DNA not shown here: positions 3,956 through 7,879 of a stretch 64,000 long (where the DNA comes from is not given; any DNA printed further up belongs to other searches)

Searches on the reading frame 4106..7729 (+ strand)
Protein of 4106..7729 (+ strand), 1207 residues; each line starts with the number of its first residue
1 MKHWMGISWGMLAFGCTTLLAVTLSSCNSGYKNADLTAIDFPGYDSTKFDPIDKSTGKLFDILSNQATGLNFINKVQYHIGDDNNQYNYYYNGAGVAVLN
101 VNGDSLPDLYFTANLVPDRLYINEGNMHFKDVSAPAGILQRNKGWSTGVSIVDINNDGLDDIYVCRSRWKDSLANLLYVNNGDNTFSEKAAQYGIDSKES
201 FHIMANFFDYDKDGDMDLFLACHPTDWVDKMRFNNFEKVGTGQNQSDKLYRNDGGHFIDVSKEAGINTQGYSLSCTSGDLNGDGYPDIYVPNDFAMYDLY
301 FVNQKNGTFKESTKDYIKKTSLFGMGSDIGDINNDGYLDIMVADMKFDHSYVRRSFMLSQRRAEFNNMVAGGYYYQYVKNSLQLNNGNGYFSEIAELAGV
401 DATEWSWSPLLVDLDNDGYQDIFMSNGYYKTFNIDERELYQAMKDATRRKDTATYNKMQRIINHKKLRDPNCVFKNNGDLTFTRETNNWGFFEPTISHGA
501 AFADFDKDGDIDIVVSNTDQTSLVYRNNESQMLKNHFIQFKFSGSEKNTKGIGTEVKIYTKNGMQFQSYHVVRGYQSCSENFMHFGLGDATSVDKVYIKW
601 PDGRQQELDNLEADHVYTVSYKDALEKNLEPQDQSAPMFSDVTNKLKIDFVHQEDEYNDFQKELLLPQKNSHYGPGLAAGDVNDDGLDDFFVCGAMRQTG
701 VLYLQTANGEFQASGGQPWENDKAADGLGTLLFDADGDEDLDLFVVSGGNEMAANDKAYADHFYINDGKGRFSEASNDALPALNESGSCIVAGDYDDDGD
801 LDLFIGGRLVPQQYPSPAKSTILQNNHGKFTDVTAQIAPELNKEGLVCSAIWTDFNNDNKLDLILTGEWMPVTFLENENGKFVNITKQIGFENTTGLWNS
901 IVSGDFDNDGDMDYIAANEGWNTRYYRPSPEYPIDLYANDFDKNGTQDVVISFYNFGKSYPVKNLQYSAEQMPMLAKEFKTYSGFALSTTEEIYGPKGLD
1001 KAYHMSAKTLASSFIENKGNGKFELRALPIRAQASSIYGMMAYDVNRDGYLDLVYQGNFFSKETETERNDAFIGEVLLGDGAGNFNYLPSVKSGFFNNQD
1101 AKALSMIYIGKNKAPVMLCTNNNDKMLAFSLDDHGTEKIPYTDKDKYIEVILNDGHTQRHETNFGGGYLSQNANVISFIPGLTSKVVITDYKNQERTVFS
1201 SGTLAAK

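Call 11: search_protein_families(library=pfam, proteins=[window:4106-7729:+], max_evalue=0.00001)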
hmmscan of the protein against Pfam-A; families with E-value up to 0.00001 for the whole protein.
window:4106-7729:+ (1207 aa): 3 families
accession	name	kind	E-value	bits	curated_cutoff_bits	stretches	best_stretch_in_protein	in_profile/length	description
PF13517.12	FG-GAP_3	-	5.9e-79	261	26.9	6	854-915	1-60/61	FG-GAP-like repeat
PF01839.29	FG-GAP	-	3.2e-25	88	22.1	0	277-302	7-27/37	FG-GAP repeat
PF07593.17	UnbV_ASPIC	-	8.2e-24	83.7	23.4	1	551-618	1-68/68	ASPIC and UnbV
